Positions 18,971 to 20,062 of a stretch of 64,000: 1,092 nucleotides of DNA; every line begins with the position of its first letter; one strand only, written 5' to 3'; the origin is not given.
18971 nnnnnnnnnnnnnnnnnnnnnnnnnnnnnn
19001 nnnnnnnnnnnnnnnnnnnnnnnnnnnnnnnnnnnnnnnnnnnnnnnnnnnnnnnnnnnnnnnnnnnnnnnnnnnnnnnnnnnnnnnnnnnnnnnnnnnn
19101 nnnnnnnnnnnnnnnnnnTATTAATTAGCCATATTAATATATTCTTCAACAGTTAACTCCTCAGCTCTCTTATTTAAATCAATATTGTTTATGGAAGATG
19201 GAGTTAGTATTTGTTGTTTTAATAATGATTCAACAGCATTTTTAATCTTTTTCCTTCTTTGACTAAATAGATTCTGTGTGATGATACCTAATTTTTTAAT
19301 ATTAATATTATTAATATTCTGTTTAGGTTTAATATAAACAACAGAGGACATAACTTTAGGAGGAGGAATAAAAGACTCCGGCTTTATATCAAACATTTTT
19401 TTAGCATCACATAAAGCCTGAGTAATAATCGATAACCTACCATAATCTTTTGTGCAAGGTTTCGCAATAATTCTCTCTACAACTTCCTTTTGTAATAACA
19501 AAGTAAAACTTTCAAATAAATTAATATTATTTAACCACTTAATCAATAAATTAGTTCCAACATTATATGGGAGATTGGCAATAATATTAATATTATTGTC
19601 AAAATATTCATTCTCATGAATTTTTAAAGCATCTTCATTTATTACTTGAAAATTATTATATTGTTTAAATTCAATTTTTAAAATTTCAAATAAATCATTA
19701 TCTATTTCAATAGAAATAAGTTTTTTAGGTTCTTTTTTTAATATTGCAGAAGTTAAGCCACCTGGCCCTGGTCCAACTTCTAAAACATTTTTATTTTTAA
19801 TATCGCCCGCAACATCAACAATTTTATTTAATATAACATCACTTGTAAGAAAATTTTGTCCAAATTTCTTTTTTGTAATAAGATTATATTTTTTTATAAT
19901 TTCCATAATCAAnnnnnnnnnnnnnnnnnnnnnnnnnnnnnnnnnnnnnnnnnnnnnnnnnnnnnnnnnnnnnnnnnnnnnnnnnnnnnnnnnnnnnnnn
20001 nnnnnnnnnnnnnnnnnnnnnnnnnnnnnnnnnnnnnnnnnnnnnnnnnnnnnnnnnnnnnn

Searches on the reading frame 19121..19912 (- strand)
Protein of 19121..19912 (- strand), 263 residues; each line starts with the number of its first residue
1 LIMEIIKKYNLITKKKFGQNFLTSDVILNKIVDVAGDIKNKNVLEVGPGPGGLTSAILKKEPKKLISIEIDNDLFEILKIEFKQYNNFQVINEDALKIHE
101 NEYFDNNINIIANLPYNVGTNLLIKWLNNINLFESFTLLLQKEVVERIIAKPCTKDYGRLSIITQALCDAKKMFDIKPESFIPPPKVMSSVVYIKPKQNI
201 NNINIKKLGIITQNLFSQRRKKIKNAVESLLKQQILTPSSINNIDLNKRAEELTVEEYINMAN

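Call 11: search_protein_families(library=pfam, proteins=[window:19121-19912:-], max_evalue=0.001)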
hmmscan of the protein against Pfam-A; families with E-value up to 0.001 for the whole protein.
window:19121-19912:- (263 aa): 4 families
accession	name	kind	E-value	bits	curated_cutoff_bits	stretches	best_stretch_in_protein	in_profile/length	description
PF00398.26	RrnaAD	-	5.1e-57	193.4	24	1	13-263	4-259/263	Ribosomal RNA adenine dimethylase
PF02390.23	Methyltransf_4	-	0.00019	21.4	24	1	40-102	2-67/173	Putative methyltransferase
PF13649.12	Methyltransf_25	-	0.00035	21.6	27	1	43-108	1-69/97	Methyltransferase domain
PF01861.22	BpsA_C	-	0.00084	19.1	27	0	10-85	13-90/243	Branched-chain polyamine synthase A C-terminal domain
